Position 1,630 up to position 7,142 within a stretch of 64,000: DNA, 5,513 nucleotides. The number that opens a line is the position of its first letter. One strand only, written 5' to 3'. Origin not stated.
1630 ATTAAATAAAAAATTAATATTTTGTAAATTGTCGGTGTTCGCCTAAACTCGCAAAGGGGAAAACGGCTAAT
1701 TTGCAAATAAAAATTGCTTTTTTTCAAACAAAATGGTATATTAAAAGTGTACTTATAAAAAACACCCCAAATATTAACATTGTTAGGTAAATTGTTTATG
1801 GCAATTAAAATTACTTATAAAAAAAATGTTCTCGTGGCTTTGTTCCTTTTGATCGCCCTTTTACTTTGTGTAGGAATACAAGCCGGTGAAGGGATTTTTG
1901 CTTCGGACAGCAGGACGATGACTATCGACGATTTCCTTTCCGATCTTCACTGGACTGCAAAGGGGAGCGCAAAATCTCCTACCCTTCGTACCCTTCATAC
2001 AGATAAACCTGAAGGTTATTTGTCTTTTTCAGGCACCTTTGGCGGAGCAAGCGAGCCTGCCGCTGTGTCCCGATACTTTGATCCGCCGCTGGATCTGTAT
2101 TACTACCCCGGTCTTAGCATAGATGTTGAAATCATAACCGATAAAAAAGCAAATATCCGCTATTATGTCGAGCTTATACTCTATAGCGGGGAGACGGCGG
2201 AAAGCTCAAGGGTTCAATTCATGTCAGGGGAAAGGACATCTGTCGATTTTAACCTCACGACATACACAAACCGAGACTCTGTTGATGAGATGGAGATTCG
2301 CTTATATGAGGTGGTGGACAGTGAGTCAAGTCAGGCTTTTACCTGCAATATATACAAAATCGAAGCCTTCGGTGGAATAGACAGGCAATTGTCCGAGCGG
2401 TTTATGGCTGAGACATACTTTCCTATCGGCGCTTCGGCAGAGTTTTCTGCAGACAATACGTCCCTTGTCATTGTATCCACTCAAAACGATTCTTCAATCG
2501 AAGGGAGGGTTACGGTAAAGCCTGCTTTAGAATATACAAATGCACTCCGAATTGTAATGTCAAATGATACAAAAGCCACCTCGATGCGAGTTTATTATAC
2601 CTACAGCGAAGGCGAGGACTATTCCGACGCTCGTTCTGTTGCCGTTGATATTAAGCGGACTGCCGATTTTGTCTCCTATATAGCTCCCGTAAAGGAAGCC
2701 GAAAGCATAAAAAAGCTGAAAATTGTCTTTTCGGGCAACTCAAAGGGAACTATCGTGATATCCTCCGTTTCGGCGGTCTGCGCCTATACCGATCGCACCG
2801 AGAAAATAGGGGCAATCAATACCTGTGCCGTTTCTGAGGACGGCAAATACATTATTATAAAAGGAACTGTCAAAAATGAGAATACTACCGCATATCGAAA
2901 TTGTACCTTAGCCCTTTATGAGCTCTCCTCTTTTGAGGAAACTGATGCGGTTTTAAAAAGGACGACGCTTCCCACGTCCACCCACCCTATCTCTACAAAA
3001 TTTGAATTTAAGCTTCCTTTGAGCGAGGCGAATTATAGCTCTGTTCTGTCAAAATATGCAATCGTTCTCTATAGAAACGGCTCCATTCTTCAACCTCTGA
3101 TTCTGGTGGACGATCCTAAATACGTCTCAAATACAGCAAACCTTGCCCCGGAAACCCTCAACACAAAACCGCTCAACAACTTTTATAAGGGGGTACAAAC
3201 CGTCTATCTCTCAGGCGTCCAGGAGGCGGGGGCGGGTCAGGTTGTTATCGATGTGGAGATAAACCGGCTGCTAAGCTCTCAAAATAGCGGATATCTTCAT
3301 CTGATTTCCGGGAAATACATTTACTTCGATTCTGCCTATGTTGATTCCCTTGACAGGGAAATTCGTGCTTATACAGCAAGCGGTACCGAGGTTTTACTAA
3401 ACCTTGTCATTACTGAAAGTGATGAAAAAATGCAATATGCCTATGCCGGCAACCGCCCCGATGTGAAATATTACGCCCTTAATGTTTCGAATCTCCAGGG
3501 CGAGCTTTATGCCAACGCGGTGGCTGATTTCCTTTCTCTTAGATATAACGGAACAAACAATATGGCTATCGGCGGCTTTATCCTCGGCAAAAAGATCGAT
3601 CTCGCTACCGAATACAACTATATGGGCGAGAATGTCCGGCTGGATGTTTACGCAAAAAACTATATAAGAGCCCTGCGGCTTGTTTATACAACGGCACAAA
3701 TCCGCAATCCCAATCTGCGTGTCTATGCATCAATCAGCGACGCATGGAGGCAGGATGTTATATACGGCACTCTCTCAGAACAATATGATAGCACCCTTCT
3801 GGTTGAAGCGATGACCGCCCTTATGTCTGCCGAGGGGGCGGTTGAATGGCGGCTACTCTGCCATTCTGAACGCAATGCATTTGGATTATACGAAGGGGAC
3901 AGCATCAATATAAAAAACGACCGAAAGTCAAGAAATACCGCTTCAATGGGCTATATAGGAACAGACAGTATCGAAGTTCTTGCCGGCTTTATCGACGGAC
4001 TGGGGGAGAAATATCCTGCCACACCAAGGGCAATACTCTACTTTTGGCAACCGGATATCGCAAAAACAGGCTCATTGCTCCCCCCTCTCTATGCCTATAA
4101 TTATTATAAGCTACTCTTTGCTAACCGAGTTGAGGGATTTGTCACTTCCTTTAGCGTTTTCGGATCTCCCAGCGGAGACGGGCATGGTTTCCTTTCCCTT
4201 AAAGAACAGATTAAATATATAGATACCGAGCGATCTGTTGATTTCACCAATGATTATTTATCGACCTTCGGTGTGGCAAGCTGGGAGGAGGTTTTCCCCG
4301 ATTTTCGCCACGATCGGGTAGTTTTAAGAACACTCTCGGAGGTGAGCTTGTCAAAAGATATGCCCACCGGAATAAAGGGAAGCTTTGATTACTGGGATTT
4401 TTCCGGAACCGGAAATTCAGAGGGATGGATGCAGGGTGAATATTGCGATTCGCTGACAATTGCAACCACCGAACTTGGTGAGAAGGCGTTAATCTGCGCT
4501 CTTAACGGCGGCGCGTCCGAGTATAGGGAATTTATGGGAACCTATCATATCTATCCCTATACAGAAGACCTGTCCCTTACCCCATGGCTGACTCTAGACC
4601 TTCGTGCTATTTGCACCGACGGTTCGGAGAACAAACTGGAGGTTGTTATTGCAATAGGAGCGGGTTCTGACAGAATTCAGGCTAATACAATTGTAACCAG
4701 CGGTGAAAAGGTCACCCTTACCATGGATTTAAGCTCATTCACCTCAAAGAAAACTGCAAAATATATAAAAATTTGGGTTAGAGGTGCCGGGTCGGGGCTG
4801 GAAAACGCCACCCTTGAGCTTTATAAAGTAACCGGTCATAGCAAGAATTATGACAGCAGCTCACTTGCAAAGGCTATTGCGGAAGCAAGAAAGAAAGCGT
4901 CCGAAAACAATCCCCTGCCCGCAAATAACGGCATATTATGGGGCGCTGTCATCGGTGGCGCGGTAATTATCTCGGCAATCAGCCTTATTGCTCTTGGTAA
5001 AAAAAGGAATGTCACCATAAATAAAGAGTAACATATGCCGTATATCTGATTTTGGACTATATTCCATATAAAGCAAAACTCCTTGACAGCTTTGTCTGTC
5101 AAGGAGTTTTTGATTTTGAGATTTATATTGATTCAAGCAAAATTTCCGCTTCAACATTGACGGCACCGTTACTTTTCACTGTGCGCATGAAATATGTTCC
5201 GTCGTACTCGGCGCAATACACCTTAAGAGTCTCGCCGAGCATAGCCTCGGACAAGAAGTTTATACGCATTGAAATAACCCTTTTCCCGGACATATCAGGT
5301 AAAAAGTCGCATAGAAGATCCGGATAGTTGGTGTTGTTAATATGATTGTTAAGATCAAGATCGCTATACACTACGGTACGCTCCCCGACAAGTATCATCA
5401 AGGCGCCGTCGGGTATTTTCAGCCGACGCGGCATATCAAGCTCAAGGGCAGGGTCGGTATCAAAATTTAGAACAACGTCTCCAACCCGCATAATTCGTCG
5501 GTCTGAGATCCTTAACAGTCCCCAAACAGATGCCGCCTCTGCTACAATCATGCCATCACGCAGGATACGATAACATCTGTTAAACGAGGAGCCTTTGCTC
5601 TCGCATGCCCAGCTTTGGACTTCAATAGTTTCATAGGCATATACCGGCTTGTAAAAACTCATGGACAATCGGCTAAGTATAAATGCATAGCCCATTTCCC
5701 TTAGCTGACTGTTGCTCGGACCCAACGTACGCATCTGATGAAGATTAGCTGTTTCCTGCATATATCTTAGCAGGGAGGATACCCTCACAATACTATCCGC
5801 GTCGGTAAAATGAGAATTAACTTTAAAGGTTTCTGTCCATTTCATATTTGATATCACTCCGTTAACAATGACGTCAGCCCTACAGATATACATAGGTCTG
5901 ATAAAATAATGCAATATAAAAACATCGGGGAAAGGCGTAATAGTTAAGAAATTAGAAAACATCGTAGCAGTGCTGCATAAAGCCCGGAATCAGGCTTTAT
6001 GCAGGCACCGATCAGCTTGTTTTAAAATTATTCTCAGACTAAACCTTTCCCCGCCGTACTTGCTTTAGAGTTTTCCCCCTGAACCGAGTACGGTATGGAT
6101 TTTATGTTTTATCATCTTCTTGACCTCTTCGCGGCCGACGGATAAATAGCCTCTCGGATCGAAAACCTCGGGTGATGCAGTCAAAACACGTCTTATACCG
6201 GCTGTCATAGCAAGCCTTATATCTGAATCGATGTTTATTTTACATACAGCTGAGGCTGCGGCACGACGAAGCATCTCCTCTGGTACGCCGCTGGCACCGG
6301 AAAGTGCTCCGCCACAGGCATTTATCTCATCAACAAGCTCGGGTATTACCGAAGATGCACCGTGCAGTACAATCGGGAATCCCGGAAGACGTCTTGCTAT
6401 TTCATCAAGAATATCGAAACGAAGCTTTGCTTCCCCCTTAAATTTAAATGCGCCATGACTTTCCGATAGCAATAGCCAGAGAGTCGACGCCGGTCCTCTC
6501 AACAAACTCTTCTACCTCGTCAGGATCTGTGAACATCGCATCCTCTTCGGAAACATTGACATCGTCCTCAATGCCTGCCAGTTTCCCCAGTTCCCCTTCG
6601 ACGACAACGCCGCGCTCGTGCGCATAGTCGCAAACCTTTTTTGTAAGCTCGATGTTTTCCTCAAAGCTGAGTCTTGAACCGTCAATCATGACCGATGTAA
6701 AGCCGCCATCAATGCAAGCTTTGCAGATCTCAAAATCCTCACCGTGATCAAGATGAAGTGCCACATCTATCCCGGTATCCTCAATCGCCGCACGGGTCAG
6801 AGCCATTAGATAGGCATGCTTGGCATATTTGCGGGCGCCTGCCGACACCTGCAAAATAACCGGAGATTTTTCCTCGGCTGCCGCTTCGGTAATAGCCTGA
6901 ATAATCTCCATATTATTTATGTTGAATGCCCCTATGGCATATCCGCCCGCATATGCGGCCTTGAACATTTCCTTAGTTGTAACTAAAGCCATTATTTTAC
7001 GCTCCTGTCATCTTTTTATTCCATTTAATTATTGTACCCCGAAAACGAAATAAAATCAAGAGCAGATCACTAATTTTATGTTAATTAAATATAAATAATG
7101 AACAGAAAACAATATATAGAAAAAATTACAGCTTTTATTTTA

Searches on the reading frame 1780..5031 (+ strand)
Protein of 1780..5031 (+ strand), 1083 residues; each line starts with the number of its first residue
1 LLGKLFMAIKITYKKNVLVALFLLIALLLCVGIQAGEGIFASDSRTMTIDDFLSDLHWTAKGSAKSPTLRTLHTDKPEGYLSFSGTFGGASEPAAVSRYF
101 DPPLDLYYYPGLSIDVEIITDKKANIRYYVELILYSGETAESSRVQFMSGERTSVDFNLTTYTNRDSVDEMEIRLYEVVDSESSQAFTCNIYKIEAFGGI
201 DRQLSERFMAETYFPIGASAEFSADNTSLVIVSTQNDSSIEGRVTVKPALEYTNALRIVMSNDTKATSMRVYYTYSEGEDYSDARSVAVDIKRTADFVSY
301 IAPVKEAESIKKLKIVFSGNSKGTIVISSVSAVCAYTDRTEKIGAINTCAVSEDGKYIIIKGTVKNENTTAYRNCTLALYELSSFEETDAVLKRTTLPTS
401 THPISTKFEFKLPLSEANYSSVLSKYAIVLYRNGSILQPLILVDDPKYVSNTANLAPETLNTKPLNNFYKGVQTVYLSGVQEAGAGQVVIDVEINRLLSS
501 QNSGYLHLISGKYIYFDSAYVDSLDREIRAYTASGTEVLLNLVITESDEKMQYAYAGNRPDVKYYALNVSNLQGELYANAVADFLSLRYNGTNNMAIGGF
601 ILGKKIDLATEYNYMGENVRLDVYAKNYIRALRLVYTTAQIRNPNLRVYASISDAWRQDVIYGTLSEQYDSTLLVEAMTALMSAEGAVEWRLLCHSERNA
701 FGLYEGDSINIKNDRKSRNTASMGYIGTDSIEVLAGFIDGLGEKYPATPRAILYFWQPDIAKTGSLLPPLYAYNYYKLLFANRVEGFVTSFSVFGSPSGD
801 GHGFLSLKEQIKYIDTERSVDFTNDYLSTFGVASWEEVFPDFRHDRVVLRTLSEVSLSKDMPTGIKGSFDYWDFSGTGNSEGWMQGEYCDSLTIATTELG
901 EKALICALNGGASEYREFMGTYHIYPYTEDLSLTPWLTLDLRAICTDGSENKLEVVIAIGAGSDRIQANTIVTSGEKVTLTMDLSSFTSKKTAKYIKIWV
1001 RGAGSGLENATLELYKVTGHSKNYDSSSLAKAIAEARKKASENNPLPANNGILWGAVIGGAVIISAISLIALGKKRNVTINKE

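Call 19: search_protein_families(library=ncbifam, proteins=[window:1780-5031:+], max_evalue=0.00001)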
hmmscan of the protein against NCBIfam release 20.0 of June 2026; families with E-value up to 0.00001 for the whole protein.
window:1780-5031:+ (1083 aa): 0 families

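Call 63: find_encoding_contigs(protein=window:1780-5031:+, flank=10000, max_places=3)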
Protein window:1780-5031:+ (1083 aa): no gene with exactly this product is on record in the collection.

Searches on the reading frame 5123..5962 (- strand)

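Call 19: search_protein_families(library=ncbifam, proteins=[window:5123-5962:-], max_evalue=0.00001)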
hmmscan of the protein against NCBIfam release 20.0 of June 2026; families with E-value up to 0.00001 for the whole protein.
window:5123-5962:- (279 aa): 2 families
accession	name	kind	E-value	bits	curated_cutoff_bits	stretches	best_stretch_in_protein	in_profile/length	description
TIGR00051.1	TIGR00051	subfamily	3.9e-09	36.9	68.7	1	48-144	4-99/117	YbgC/FadM family acyl-CoA thioesterase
TIGR02799.1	thio_ybgC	equivalog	1.3e-07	31.9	141.35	1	48-156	7-115/126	tol-pal system-associated acyl-CoA thioesterase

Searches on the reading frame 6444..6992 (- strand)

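Call 19: search_protein_families(library=ncbifam, proteins=[window:6444-6992:-], max_evalue=0.00001)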
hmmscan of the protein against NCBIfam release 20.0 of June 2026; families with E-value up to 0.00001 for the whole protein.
window:6444-6992:- (182 aa): 20 families
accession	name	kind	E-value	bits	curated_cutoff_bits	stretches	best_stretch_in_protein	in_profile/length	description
NF005481.0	PRK07084.1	equivalog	2.2e-74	250.5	511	1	2-179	11-191/324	class II fructose-bisphosphate aldolase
NF009497.0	PRK12857.1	equivalog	3.6e-72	243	423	1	1-178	1-178/284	class II fructose-1,6-bisphosphate aldolase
TIGR01859.1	fruc_bis_ald_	equivalog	8.4e-71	238.9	343.05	1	3-179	1-177/282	class II fructose-1,6-bisphosphate aldolase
NF009374.0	PRK12737.1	subfamily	1.1e-65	221.4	383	1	1-178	1-178/284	tagatose-bisphosphate aldolase subunit GatY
NF006626.0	PRK09195.1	subfamily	5.4e-64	216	384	1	1-179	1-179/284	tagatose-bisphosphate aldolase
TIGR01858.1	tag_bisphos_ald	equivalog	1.1e-61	208.5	443.55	1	3-179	1-177/282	tagatose bisphosphate family class II aldolase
TIGR00167.1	cbbA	subfamily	1e-60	205.6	215.6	1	1-178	1-183/290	ketose-bisphosphate aldolase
NF006376.0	PRK08610.1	equivalog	7e-58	196.6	527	1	1-178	1-179/286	class II fructose-bisphosphate aldolase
NF005823.0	PRK07709.1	equivalog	1.9e-57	195.2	545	1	1-178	1-179/285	class II fructose-bisphosphate aldolase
NF004493.0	PRK05835.1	equivalog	5.9e-54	183.4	558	1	3-179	2-179/307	class II fructose-bisphosphate aldolase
NF005943.0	PRK07998.1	equivalog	6.4e-52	176.8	364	1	1-179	1-177/283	class II aldolase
NF009375.0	PRK12738.1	equivalog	2.2e-49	168.2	542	1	1-179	1-179/286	tagatose-bisphosphate aldolase subunit KbaY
NF006042.0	PRK08185.1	subfamily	6.1e-49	166.9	405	1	3-179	2-177/287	hypothetical protein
TIGR01521.1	FruBisAldo_II_B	equivalog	5.1e-45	154.1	496.35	1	4-179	2-195/347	class II fructose-bisphosphate aldolase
NF005288.0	PRK06806.1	equivalog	8.7e-45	153.1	396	1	1-179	1-177/281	class II fructose-bisphosphate aldolase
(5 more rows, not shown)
